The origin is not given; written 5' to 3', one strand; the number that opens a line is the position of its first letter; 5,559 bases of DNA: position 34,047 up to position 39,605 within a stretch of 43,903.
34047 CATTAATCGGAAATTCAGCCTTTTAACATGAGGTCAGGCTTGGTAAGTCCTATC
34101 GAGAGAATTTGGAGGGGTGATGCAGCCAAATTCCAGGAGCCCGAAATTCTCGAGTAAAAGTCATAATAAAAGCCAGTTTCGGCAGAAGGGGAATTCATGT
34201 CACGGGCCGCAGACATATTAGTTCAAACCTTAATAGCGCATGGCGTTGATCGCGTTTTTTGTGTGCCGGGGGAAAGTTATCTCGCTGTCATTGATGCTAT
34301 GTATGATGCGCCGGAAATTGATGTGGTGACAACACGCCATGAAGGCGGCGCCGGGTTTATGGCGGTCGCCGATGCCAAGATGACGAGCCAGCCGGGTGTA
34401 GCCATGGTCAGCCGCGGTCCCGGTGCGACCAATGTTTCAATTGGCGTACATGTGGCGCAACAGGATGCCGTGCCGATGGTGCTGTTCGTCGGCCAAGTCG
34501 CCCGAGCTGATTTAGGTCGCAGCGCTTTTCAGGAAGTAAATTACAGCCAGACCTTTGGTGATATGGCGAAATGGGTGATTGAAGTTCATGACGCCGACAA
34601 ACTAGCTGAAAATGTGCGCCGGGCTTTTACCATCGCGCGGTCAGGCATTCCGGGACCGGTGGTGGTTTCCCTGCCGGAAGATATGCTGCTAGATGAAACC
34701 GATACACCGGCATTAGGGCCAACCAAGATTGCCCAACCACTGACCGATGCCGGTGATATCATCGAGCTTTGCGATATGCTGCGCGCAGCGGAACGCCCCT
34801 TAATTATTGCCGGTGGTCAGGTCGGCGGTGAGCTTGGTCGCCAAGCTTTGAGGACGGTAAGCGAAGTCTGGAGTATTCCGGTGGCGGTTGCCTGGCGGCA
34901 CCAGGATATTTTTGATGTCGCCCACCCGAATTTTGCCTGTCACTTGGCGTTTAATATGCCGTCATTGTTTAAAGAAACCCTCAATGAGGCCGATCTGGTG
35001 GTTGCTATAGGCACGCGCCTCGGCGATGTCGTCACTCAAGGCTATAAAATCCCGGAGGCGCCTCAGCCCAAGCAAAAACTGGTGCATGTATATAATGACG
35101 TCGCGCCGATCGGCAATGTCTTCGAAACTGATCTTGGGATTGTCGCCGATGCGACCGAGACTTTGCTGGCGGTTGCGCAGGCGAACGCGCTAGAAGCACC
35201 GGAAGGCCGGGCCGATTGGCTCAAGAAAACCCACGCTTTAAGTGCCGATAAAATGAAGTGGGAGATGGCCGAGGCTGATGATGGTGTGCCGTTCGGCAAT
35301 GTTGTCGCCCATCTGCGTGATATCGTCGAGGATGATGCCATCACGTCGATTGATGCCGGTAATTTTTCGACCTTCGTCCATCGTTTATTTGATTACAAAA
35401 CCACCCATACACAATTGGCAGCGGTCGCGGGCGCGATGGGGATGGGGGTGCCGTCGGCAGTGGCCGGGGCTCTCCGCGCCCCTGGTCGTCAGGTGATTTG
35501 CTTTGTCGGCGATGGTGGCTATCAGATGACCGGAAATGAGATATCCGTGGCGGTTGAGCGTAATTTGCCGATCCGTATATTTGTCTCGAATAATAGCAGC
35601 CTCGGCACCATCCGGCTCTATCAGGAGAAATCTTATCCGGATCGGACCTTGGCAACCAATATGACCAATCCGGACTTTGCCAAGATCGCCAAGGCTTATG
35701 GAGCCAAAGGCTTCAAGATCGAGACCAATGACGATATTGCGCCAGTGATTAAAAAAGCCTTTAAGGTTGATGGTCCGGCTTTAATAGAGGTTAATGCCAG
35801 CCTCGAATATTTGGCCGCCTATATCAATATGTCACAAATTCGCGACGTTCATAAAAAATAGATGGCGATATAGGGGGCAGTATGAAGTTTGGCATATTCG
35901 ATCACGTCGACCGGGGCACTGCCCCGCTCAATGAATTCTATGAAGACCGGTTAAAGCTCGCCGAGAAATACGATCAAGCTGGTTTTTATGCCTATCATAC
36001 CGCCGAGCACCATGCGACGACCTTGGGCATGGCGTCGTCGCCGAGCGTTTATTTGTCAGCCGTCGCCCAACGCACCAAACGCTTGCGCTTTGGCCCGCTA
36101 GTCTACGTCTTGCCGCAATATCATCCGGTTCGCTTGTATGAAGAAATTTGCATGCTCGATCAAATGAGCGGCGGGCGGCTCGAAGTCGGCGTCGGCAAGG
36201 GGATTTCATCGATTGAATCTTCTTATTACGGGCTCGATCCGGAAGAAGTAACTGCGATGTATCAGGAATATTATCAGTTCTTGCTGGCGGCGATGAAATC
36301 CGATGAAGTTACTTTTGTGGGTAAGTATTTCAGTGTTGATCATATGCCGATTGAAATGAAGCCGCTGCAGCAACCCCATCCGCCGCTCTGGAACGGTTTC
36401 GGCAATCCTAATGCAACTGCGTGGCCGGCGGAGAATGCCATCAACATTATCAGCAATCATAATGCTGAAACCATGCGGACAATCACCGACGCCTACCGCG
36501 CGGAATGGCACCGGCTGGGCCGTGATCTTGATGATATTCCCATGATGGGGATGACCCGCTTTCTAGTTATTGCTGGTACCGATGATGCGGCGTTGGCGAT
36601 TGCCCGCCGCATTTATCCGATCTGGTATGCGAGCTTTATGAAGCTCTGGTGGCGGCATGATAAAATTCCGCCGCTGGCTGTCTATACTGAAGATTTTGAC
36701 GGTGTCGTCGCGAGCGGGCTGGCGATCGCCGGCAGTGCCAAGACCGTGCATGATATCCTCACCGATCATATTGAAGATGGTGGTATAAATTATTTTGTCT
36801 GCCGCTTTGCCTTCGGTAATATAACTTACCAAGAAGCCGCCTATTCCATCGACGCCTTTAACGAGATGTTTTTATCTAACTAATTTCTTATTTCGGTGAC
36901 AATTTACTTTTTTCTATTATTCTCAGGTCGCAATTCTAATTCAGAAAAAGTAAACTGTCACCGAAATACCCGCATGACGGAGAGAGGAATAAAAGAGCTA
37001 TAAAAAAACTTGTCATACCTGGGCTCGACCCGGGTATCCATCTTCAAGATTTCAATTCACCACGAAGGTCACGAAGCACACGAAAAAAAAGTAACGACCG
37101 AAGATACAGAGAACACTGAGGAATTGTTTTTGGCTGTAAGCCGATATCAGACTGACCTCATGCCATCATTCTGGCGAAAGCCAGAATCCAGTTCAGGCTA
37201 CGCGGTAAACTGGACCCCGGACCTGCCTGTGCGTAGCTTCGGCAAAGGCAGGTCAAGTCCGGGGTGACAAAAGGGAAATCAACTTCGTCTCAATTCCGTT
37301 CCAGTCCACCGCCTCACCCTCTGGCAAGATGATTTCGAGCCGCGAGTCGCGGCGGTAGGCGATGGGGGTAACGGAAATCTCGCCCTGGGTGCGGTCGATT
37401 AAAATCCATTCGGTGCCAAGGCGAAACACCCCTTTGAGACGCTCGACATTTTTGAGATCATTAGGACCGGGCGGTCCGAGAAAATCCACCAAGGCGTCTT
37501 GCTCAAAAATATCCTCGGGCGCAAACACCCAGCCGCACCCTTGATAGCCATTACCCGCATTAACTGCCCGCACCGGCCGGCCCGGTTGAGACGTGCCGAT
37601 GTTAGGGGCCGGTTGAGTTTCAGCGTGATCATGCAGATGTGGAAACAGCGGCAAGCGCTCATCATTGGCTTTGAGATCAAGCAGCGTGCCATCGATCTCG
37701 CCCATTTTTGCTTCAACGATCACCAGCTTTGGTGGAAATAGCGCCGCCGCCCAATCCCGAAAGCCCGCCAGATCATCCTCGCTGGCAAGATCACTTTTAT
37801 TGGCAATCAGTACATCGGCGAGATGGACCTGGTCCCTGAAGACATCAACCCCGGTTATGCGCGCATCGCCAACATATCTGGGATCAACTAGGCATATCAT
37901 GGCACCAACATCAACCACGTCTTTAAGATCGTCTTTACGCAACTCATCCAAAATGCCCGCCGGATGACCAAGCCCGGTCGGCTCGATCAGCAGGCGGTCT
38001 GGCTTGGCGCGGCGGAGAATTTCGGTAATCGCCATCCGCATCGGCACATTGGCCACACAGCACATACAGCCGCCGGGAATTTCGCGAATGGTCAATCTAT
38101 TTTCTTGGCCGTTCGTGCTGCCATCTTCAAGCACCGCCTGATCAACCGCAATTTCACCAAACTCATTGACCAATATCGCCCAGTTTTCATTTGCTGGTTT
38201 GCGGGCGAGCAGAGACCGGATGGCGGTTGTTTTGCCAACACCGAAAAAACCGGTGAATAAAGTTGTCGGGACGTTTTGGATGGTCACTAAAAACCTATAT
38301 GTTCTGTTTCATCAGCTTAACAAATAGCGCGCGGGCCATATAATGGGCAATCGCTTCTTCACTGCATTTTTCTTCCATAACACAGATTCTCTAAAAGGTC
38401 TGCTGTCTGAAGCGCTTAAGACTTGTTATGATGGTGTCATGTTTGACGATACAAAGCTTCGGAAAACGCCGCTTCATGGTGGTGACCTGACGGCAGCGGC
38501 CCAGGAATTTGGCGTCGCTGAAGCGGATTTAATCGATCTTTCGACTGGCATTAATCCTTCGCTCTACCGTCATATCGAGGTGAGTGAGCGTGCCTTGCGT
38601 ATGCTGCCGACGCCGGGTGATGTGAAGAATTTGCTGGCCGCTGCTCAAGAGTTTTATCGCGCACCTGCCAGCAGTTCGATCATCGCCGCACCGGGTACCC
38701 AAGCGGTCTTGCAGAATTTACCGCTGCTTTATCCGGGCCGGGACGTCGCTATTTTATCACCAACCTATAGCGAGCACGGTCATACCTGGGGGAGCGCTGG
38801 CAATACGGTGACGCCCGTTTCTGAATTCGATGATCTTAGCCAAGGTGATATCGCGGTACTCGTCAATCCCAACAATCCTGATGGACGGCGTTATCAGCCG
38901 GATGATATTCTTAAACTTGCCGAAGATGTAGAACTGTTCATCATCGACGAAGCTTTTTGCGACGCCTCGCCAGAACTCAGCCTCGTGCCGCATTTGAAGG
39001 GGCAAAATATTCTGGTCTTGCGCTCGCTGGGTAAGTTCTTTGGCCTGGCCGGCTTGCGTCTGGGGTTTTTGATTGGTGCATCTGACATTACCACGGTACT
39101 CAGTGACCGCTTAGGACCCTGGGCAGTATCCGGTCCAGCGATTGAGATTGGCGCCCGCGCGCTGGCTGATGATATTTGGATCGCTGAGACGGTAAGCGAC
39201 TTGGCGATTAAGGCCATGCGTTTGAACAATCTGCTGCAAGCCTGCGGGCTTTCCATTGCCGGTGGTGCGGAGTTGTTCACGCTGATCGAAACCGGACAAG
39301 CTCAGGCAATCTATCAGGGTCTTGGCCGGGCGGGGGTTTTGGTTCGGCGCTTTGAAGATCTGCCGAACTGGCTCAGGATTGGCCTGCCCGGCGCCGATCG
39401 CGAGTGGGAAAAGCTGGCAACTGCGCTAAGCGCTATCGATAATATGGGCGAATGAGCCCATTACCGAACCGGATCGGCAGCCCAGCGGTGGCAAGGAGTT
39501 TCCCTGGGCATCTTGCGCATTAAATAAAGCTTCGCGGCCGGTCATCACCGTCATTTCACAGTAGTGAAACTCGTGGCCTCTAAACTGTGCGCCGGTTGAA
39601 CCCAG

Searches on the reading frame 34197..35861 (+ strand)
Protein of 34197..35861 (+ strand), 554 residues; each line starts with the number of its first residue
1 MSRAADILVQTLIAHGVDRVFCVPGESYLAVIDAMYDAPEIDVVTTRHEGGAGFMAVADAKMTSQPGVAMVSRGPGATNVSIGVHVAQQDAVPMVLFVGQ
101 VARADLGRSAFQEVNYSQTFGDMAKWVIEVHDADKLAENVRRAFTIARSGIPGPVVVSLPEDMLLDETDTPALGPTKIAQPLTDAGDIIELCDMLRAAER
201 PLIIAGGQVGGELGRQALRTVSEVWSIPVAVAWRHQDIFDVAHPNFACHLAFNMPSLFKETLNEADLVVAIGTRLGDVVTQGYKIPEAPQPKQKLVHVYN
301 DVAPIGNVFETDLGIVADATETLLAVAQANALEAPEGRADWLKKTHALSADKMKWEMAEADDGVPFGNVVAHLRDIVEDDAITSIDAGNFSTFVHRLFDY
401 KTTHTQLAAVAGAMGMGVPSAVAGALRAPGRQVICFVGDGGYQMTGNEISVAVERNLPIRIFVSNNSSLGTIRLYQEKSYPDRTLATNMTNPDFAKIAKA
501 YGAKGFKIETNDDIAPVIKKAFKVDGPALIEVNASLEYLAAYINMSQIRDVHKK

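Call 14: search_protein_families(library=pfam, proteins=[window:34197-35861:+], max_evalue=0.00001)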
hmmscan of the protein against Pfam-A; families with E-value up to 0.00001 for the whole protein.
window:34197-35861:+ (554 aa): 3 families
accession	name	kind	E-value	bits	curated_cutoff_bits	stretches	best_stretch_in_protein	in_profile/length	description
PF02775.26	TPP_enzyme_C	-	1.7e-40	138.7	21.9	1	386-532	1-151/151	Thiamine pyrophosphate enzyme, C-terminal TPP binding domain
PF02776.23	TPP_enzyme_N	-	8e-34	116.4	26.8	1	4-116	3-116/119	Thiamine pyrophosphate enzyme, N-terminal TPP binding domain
PF00205.28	TPP_enzyme_M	-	3.6e-27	95.2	30.4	1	190-324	3-135/137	Thiamine pyrophosphate enzyme, central domain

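Call 64: search_protein_families(library=ncbifam, proteins=[window:34197-35861:+], max_evalue=1e-10)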
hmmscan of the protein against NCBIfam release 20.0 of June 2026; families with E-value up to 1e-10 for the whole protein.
window:34197-35861:+ (554 aa): 51 families (the best 25 are shown)
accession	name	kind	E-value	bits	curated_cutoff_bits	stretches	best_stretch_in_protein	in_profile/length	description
NF006052.0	PRK08199.1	subfamily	2.8e-192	639.9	539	1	3-551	9-554/559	thiamine pyrophosphate protein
TIGR00118.1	acolac_lg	equivalog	2e-101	340.2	538.35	1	3-534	2-534/557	biosynthetic-type acetolactate synthase large subunit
NF006187.0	PRK08322.1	equivalog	1.9e-97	326.9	509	1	2-533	2-527/548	acetolactate synthase large subunit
NF006378.0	PRK08617.1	equivalog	6.2e-88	295.5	510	1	3-533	9-537/556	acetolactate synthase AlsS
NF006524.0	PRK08978.1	equivalog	3.9e-87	292.8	738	1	4-533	3-523/548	acetolactate synthase 2 catalytic subunit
NF005584.0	PRK07282.1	equivalog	5e-86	289.4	970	1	4-535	12-541/566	acetolactate synthase large subunit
NF004919.0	PRK06276.1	equivalog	7.1e-86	288.8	866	1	3-533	2-537/582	acetolactate synthase large subunit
NF005824.0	PRK07710.1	equivalog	7.3e-86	288.7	976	1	4-534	19-548/573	acetolactate synthase large subunit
NF006016.1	PRK08155.1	equivalog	8.2e-86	288.6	870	1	4-535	5-533/554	acetolactate synthase large subunit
NF006377.0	PRK08611.1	equivalog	6.9e-85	285.7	742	1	3-534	5-529/576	pyruvate oxidase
NF005058.0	PRK06466.1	equivalog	2e-83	280.8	951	1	4-526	6-538/574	acetolactate synthase 3 large subunit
NF004710.0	PRK06048.1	equivalog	4.8e-83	279.5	976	1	3-535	9-538/561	acetolactate synthase large subunit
NF005860.0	PRK07789.1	equivalog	3.8e-82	276.5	881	1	5-531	37-575/615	acetolactate synthase large subunit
NF005651.0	PRK07418.1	subfamily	3.3e-80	270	942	1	4-534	21-559/617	acetolactate synthase large subunit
TIGR02418.1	acolac_catab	equivalog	3.8e-79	266.6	551.1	1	4-533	1-528/539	acetolactate synthase AlsS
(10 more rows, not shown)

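Call 65: search_solved_structures(query=window:34197-35861:+, max_evalue=1e-30)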
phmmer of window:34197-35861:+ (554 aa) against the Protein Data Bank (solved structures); distinct sequences matched with E-value up to 1e-30: 65 (the best 60 are shown).
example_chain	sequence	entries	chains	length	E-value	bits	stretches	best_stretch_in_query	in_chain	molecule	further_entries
6wo1_A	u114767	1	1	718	1.2e-65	225.6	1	7-539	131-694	Acetohydroxyacid synthase catalytic subunit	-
1jsc_A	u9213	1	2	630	8.2e-65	222.9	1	10-534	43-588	ACETOHYDROXY-ACID SYNTHASE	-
6u9d_A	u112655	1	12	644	8.8e-65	222.8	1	10-534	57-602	Acetolactate synthase catalytic subunit, mitochondrial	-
1n0h_A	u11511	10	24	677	1e-64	222.6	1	10-534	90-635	Acetolactate synthase | Acetolactate synthase, mitochondrial | Acetolactate synthase catalytic subunit, mitochondrial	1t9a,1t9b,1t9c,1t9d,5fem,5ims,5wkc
8xod_A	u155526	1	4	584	4.2e-63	217.3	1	4-540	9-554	BbmA-G484F complex with CBOA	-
7egv_A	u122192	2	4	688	9.7e-63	216.1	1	6-533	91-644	Acetolactate synthase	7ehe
9zgl_A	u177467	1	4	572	1.8e-62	215.2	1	3-533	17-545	Ancestral acetolactate synthase, catabolic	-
8x3x_A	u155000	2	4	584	3.1e-62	214.4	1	4-540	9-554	BbmA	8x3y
6lpi_A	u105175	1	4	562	4.3e-62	213.9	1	5-537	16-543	Acetolactate synthase isozyme 1 large subunit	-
6dek_A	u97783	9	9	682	1.3e-61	212.3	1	6-533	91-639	Acetolactate synthase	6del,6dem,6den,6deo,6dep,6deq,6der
9yjz_A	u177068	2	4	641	1.2e-58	202.6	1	8-533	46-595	Acetolactate synthase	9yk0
4rjj_A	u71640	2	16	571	2.1e-58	201.8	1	2-534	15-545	Acetolactate synthase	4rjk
4rji_A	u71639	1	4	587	2.4e-58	201.6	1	2-534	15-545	Acetolactate synthase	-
1ozf_A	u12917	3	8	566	2e-55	192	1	3-550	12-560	Acetolactate synthase, catabolic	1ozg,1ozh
5d6r_B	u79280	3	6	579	4.6e-55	190.7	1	3-534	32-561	Acetolactate synthase, catabolic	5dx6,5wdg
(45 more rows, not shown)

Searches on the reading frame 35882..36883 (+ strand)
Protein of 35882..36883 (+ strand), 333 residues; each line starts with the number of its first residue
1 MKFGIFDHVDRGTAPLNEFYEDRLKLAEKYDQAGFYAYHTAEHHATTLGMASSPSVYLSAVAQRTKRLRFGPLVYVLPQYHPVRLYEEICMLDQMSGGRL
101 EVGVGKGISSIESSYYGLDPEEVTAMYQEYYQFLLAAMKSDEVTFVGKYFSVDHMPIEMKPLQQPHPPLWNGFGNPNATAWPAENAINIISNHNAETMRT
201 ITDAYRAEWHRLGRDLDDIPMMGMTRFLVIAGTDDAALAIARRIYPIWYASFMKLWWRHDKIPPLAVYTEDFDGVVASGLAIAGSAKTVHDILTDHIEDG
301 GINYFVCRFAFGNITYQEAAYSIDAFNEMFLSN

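Call 14: search_protein_families(library=pfam, proteins=[window:35882-36883:+], max_evalue=0.00001)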
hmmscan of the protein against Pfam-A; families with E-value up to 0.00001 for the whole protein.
window:35882-36883:+ (333 aa): 1 family
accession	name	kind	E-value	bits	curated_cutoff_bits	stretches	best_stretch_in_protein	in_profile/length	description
PF00296.26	Bac_luciferase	-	2.6e-46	158.8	27.9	1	1-253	1-265/314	Luciferase-like monooxygenase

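Call 64: search_protein_families(library=ncbifam, proteins=[window:35882-36883:+], max_evalue=1e-10)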
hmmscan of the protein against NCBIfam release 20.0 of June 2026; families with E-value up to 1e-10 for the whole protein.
window:35882-36883:+ (333 aa): 14 families
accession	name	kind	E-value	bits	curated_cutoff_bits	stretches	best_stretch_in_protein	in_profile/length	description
TIGR03619.1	F420_Rv2161c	subfamily_domain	6.1e-30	104.6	166.9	1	37-229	30-223/247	TIGR03619 family F420-dependent LLM class oxidoreductase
TIGR03858.1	LLM_2I7G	subfamily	3.4e-27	95.3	462.25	1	21-326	26-328/337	Atu2307/SP_0267 family LLM class monooxygenase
TIGR03560.1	F420_Rv1855c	subfamily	2.6e-24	86.3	231.4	1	18-219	10-222/227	TIGR03560 family F420-dependent LLM class oxidoreductase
NF052254.1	luciferase_Alph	exception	1.1e-23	84.1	600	1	22-254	23-255/354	luciferase subunit alpha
TIGR03558.1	oxido_grp_1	subfamily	3.1e-21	75.9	166.95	1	20-304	19-302/325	MsnO8 family LLM class oxidoreductase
TIGR04027.1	LLM_KPN_01858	hypoth_equivalog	1.6e-19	70.1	412.9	1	20-144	19-144/326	putative FMN-dependent luciferase-like monooxygenase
TIGR04036.1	LLM_CE1758_fam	subfamily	5.1e-18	65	479.1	1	18-240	25-251/355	CE1758 family FMN-dependent luciferase-like monooxygenase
TIGR03571.1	lucif_BA3436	subfamily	3.1e-17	62.8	303.9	1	21-209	31-225/304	TIGR03571 family LLM class oxidoreductase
TIGR04020.1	seco_metab_LLM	subfamily_domain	1.1e-16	61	244.45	1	20-222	18-224/341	MupA/Atu3671 family FMN-dependent luciferase-like monooxygenase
TIGR03621.1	F420_MSMEG_2516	subfamily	1.4e-16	60.5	213.15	1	21-172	14-156/295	TIGR03621 family F420-dependent LLM class oxidoreductase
NF052255.1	luciferase_Beta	exception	3.1e-14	52.8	500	1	1-195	1-198/325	luciferase subunit beta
TIGR04021.1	LLM_DMSO2_sfnG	equivalog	3.1e-12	46.6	382.95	1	21-244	28-252/350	dimethylsulfone monooxygenase SfnG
TIGR03565.1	alk_sulf_monoox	equivalog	1.2e-11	44.3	518.2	1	54-241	55-240/346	FMNH2-dependent alkanesulfonate monooxygenase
NF001939.1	PRK00719.1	subfamily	2e-11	43.3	510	1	55-242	56-241/373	alkanesulfonate monooxygenase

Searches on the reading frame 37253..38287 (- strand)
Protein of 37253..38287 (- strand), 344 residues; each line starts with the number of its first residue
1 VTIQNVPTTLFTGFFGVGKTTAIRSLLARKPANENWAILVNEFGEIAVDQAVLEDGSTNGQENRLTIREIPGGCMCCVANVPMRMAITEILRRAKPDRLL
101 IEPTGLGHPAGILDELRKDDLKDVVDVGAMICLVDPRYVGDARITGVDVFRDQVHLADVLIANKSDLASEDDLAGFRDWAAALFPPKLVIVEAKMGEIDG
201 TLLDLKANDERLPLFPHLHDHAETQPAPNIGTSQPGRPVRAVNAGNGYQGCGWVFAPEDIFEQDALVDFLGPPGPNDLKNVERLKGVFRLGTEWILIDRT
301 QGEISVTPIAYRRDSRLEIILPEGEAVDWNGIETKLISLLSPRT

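Call 14: search_protein_families(library=pfam, proteins=[window:37253-38287:-], max_evalue=0.00001)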
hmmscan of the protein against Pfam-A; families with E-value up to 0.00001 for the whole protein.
window:37253-38287:- (344 aa): 1 family
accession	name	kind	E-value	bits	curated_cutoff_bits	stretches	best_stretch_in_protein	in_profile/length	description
PF02492.25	cobW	-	1.3e-39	136.1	20.7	1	7-180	1-169/180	CobW/HypB/UreG, nucleotide-binding domain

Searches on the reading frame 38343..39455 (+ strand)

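Call 14: search_protein_families(library=pfam, proteins=[window:38343-39455:+], max_evalue=0.00001)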
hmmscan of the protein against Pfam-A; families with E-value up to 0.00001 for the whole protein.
window:38343-39455:+ (370 aa): 1 family
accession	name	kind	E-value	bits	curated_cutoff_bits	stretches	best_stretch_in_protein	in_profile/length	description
PF00155.27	Aminotran_1_2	-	2.3e-28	99.8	19.7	1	94-361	44-360/361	Aminotransferase class I and II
